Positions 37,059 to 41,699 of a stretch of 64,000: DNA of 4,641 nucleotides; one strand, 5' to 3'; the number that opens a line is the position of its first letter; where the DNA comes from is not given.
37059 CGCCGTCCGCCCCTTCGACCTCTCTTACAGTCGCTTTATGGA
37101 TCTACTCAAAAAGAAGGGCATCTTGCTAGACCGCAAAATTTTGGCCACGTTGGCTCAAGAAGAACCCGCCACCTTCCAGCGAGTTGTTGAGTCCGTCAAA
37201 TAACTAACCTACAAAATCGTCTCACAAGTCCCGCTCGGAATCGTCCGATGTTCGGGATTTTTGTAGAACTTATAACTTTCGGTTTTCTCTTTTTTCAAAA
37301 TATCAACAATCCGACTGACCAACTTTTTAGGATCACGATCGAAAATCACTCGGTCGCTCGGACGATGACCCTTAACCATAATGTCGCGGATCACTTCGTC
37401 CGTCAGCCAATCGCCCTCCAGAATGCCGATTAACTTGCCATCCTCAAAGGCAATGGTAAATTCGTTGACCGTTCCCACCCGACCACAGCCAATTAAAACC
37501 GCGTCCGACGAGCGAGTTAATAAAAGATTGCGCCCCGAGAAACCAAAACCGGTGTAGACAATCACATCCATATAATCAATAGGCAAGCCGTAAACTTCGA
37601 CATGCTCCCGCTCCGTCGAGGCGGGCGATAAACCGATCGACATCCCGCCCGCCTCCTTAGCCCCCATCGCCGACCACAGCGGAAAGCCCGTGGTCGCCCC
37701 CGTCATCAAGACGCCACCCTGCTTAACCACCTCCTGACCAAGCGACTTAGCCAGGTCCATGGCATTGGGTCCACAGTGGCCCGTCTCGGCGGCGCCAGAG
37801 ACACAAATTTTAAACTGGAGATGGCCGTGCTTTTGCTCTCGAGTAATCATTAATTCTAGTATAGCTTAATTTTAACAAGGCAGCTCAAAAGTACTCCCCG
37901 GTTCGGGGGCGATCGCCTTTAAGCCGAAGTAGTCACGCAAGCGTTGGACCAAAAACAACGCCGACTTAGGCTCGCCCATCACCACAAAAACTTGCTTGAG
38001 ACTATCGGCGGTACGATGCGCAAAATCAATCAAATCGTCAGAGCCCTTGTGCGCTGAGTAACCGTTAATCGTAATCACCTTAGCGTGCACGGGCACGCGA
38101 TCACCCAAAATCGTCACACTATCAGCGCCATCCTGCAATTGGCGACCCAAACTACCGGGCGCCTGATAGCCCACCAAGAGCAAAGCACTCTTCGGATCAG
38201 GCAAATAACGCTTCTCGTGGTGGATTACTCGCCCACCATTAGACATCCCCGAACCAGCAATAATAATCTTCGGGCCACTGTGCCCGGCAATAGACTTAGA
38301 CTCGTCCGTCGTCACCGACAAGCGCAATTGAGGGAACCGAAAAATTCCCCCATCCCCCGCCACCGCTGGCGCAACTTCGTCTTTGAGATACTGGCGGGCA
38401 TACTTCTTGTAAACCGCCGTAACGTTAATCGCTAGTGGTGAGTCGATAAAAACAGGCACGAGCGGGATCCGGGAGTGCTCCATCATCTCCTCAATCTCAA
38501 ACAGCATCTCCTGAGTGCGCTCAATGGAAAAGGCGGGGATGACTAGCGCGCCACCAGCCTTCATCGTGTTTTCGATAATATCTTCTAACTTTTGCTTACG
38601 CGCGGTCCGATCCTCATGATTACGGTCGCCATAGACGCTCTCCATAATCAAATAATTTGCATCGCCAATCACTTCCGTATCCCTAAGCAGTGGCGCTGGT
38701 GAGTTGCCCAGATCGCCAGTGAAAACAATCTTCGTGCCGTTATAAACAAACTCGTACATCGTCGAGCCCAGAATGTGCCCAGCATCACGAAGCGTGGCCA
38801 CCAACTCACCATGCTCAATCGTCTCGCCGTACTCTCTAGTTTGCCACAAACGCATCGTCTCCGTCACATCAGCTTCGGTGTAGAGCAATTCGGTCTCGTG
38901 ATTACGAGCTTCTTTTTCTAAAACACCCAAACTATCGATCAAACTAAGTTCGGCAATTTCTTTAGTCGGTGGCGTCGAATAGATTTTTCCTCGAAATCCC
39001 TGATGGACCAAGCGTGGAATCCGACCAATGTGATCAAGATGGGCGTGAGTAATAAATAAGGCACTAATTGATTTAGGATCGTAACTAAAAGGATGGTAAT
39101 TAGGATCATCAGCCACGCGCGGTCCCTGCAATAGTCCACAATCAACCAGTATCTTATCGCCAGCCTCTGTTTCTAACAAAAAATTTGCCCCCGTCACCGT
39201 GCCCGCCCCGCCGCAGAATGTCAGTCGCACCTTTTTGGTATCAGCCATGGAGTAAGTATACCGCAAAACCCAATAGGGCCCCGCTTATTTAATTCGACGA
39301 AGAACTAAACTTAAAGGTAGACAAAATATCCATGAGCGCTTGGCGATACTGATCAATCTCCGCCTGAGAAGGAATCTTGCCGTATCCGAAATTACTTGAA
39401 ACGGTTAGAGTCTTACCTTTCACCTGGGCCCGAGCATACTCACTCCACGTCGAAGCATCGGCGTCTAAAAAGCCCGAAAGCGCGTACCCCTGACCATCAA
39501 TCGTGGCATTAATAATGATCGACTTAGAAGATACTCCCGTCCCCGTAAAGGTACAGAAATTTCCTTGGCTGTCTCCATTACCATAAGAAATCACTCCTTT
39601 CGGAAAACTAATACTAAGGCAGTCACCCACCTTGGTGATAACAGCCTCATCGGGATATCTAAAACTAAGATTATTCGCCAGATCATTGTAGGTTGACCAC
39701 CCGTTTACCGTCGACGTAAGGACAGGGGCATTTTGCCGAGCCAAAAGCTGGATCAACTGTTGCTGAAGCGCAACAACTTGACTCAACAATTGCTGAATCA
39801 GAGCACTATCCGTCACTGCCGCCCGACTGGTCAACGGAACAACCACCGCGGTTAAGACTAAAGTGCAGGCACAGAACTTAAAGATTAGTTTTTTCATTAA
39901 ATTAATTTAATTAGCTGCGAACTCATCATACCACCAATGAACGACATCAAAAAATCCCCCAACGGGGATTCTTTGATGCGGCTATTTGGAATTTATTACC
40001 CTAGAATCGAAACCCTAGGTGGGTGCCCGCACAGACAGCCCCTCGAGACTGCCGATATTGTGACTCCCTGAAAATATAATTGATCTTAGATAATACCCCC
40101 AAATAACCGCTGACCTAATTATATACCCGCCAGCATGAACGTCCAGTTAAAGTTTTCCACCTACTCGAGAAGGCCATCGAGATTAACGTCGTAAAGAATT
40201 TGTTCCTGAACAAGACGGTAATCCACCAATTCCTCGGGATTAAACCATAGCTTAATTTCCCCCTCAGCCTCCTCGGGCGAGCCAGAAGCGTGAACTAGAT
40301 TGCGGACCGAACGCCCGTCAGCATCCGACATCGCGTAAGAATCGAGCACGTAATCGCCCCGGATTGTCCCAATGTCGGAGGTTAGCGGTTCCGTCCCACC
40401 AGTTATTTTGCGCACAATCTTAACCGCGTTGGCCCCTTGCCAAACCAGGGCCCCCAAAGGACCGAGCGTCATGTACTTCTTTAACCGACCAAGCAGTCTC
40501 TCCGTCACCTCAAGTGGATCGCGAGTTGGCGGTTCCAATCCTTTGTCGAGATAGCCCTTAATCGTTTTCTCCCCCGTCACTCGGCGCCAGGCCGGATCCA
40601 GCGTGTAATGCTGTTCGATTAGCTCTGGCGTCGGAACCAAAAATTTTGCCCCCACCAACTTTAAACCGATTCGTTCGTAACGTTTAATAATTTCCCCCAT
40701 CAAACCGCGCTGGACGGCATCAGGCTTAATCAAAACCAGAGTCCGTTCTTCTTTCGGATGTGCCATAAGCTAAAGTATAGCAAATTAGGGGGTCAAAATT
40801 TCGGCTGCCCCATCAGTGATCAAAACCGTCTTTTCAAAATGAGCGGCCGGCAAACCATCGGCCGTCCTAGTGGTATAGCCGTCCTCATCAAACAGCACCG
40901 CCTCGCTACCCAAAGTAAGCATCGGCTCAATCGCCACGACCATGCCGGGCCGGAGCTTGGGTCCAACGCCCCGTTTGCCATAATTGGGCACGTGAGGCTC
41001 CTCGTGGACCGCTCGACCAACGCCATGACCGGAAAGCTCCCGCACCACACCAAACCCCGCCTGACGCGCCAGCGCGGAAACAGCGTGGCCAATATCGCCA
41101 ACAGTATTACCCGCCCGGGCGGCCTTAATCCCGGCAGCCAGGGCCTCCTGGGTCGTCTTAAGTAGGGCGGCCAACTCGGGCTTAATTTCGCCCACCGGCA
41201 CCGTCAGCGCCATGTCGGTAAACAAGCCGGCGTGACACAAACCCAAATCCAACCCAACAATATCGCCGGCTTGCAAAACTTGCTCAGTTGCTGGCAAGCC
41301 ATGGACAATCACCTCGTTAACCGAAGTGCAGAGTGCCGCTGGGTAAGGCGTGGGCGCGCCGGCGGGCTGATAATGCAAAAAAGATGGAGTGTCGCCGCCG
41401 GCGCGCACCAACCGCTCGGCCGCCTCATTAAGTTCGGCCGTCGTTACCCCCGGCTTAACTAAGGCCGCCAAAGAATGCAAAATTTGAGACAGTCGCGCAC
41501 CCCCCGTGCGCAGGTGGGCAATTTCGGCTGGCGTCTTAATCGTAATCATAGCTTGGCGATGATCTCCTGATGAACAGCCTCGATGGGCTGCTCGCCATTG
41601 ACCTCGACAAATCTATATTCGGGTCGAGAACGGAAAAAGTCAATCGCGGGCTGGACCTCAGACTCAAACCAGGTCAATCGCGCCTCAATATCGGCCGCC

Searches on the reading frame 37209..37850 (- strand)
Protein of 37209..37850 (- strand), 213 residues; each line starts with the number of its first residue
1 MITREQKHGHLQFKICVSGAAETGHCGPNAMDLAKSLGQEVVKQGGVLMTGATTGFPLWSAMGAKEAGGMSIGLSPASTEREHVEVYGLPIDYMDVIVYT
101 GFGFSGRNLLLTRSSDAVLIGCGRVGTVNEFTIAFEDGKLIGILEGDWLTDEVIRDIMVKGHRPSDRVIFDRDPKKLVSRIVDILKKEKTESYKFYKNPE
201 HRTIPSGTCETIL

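Call 84: search_protein_families(library=pfam, proteins=[window:37209-37850:-], max_evalue=0.001)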
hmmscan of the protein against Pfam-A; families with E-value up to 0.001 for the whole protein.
window:37209-37850:- (213 aa): 1 family
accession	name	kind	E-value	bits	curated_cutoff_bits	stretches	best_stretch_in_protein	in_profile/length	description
PF18306.6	LDcluster4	-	3.2e-31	108.4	26.3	1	13-177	2-150/151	SLOG cluster4 family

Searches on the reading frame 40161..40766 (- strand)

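Call 84: search_protein_families(library=pfam, proteins=[window:40161-40766:-], max_evalue=0.001)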
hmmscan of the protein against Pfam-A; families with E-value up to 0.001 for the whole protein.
window:40161-40766:- (201 aa): 1 family
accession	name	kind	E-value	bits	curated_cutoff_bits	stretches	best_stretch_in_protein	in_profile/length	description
PF00334.24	NDK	-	4.7e-36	124.1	27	2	93-179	58-134/135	Nucleoside diphosphate kinase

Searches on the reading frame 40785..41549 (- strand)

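Call 84: search_protein_families(library=pfam, proteins=[window:40785-41549:-], max_evalue=0.001)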
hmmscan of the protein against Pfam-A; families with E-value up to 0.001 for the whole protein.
window:40785-41549:- (254 aa): 1 family
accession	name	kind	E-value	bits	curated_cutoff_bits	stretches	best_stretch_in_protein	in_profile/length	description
PF00557.29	Peptidase_M24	-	9e-45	153.4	23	1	12-246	2-208/208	Metallopeptidase family M24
